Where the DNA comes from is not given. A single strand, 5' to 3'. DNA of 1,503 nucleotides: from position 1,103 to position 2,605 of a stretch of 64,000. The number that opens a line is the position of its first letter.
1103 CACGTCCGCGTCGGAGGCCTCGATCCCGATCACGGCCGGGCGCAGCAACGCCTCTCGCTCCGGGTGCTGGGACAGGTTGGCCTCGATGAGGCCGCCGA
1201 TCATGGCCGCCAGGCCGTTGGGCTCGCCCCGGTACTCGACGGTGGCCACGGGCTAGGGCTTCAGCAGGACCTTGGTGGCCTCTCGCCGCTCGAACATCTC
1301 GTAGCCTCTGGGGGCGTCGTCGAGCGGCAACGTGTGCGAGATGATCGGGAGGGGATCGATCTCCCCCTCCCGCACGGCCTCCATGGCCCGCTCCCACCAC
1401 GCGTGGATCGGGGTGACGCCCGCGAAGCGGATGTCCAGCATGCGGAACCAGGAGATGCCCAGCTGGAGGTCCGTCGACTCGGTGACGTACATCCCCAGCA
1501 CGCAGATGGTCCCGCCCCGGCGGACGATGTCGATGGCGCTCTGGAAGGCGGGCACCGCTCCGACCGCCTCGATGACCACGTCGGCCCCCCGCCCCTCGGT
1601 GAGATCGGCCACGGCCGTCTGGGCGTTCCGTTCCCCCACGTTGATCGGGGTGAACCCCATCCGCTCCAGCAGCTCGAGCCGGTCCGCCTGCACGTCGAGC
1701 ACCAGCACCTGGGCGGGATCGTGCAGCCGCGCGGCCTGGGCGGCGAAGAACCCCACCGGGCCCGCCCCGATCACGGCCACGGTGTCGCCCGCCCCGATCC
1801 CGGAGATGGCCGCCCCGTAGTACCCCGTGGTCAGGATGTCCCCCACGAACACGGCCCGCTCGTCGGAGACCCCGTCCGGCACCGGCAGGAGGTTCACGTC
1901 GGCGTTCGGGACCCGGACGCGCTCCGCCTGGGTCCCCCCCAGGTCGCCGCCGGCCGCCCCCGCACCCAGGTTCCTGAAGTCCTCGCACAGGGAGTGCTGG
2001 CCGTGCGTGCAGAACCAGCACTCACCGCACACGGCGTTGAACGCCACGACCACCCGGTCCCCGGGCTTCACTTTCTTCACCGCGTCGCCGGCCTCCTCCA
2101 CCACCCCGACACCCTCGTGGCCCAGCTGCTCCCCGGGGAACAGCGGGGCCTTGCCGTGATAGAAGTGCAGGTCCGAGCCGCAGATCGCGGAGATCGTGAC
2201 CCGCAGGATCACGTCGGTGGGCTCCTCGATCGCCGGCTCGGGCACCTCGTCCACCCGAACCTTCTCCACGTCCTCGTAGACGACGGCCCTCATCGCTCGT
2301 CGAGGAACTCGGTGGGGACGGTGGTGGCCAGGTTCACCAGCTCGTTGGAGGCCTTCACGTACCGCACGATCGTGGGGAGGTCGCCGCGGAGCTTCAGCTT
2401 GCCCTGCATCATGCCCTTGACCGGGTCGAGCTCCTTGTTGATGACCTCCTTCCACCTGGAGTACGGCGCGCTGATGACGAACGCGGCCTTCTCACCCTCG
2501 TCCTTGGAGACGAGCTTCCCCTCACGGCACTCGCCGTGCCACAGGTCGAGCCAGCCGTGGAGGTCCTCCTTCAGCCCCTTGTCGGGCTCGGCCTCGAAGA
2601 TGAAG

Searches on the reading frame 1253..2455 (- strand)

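Call 64: search_protein_families(library=pfam, proteins=[window:1253-2455:-], max_evalue=0.001)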
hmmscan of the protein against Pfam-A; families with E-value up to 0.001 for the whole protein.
window:1253-2455:- (400 aa): 5 families
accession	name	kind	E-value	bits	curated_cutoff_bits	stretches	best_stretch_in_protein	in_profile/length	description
PF08240.17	ADH_N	-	4.7e-25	88.3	23.5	1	79-193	2-103/104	Alcohol dehydrogenase GroES-like domain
PF00107.32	ADH_zinc_N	-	4.5e-20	72.3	31.8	1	233-343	1-110/129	Zinc-binding dehydrogenase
PF16912.11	Glu_dehyd_C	-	5.2e-09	36.3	34.9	1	224-333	32-142/211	Glucose dehydrogenase C-terminus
PF13602.12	ADH_zinc_N_2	-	8.1e-07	30.5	27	1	279-393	11-128/134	Zinc-binding dehydrogenase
PF01262.27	AlaDh_PNT_C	-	6.1e-06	26.3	23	1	217-298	23-100/214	Alanine dehydrogenase/PNT, C-terminal domain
